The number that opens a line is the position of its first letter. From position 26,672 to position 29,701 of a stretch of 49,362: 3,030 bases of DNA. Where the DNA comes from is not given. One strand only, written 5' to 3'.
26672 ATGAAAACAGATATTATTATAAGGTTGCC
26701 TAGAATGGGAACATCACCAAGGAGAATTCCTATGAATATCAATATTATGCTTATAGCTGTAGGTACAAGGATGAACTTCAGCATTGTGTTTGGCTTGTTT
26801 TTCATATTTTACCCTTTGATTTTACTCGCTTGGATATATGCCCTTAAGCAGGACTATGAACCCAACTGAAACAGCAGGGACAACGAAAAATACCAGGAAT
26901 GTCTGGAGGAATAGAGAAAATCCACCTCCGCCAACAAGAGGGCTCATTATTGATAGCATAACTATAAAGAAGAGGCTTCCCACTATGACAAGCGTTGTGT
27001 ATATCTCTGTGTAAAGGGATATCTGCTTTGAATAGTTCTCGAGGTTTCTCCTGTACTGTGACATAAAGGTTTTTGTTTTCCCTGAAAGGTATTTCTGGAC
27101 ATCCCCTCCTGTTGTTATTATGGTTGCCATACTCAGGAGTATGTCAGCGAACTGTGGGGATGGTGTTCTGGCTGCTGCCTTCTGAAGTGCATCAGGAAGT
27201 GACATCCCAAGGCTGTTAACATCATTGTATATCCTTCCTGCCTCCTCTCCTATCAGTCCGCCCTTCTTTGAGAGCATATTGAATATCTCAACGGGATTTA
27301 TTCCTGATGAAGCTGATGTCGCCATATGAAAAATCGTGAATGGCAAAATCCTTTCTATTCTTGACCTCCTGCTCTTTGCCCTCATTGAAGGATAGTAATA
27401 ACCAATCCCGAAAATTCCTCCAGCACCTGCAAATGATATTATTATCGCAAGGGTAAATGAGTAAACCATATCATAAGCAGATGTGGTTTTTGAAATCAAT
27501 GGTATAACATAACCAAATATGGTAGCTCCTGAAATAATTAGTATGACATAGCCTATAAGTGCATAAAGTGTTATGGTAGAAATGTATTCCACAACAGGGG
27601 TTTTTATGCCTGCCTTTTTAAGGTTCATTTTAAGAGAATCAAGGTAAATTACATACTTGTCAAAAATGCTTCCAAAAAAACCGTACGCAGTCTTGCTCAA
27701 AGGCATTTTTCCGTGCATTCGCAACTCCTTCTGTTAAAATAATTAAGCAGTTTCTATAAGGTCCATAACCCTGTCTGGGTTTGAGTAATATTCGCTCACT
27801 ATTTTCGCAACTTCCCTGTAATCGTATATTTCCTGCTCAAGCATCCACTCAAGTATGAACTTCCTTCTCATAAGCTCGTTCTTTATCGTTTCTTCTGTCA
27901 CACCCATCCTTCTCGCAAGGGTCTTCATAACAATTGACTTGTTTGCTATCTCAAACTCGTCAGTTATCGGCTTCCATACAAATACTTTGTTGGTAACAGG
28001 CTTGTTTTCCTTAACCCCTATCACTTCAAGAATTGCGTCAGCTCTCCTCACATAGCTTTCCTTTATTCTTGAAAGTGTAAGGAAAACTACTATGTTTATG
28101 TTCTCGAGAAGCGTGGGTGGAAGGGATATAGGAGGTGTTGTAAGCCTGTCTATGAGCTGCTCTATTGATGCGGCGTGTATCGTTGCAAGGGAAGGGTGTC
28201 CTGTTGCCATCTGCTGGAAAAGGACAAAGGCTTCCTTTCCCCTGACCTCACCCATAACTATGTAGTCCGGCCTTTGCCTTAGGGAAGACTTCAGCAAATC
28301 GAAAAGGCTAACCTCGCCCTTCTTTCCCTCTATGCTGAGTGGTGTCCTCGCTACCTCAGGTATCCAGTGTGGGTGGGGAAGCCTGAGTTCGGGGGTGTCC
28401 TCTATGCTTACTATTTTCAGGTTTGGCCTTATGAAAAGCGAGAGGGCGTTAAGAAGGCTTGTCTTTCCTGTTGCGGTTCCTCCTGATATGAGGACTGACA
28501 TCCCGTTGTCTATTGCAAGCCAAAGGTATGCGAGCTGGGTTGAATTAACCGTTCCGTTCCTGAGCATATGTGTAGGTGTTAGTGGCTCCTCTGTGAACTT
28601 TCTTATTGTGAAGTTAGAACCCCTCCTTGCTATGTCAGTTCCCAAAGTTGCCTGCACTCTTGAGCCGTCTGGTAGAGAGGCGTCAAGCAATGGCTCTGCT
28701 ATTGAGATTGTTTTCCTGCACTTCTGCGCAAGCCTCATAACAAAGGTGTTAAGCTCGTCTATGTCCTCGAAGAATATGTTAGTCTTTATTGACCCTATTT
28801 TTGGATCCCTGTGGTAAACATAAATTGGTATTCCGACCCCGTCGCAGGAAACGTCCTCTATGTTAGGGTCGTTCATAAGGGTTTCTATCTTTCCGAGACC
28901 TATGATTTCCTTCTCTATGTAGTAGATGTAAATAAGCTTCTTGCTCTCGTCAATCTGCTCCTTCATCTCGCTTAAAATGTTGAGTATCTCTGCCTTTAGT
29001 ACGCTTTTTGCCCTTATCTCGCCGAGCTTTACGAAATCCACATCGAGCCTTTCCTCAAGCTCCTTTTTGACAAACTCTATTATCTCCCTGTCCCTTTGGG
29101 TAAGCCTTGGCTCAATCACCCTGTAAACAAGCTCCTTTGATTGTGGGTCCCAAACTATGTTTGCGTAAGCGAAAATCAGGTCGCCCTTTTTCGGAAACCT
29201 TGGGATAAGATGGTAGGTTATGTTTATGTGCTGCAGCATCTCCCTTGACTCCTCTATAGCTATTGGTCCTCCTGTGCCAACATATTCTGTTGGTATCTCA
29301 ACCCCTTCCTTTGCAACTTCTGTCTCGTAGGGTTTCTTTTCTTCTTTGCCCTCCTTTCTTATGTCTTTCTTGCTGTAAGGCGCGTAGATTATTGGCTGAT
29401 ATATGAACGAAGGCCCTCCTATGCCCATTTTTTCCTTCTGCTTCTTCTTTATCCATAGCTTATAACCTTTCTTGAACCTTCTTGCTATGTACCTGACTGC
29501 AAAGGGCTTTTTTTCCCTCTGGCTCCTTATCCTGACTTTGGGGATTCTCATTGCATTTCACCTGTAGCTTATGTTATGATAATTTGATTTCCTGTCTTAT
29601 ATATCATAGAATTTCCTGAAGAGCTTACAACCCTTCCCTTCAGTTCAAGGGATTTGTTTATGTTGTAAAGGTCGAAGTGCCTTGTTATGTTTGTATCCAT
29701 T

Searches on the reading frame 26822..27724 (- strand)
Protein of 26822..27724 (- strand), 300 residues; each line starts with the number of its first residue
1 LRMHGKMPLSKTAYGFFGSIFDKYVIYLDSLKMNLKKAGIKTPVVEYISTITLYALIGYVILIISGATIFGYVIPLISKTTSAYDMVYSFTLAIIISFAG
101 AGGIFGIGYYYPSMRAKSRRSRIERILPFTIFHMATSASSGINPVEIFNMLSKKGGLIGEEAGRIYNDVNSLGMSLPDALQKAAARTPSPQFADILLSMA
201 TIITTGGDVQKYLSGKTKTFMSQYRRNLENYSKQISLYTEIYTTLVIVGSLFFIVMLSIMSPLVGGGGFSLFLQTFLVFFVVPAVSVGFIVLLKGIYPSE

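Call 9: search_protein_families(library=pfam, proteins=[window:26822-27724:-])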
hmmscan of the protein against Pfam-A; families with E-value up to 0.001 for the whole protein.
window:26822-27724:- (300 aa): 1 family
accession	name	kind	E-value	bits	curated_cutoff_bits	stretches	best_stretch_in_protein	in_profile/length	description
PF00482.28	T2SSF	-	1.7e-15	57.5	25.2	1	133-256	4-124/125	Type II secretion system (T2SS), protein F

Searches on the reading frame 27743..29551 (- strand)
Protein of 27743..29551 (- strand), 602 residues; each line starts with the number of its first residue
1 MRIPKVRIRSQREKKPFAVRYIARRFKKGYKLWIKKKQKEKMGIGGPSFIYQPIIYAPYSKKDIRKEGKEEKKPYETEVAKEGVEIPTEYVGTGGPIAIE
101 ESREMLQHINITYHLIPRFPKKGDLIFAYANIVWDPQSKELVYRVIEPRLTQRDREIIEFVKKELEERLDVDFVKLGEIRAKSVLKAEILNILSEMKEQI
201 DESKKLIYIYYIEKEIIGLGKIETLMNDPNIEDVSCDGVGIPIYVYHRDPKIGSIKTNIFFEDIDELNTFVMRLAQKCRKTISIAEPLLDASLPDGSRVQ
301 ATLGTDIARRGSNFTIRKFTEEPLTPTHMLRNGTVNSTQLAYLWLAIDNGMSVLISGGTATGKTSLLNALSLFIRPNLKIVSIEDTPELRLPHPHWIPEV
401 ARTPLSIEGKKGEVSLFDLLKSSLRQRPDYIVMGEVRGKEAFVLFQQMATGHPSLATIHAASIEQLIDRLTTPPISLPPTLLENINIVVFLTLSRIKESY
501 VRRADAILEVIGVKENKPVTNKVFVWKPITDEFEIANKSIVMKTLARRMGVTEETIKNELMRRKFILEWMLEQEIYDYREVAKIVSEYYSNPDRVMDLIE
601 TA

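Call 9: search_protein_families(library=pfam, proteins=[window:27743-29551:-])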
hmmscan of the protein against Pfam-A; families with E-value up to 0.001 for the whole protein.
window:27743-29551:- (602 aa): 2 families
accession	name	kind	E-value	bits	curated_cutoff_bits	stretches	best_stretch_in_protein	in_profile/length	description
PF00437.27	T2SSE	-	4.4e-31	108.3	24.9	1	272-472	51-257/370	Type II/IV secretion system protein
PF23989.1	PilB3_C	-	7e-07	29.8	27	1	530-600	2-71/83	PilB3-like, C-terminal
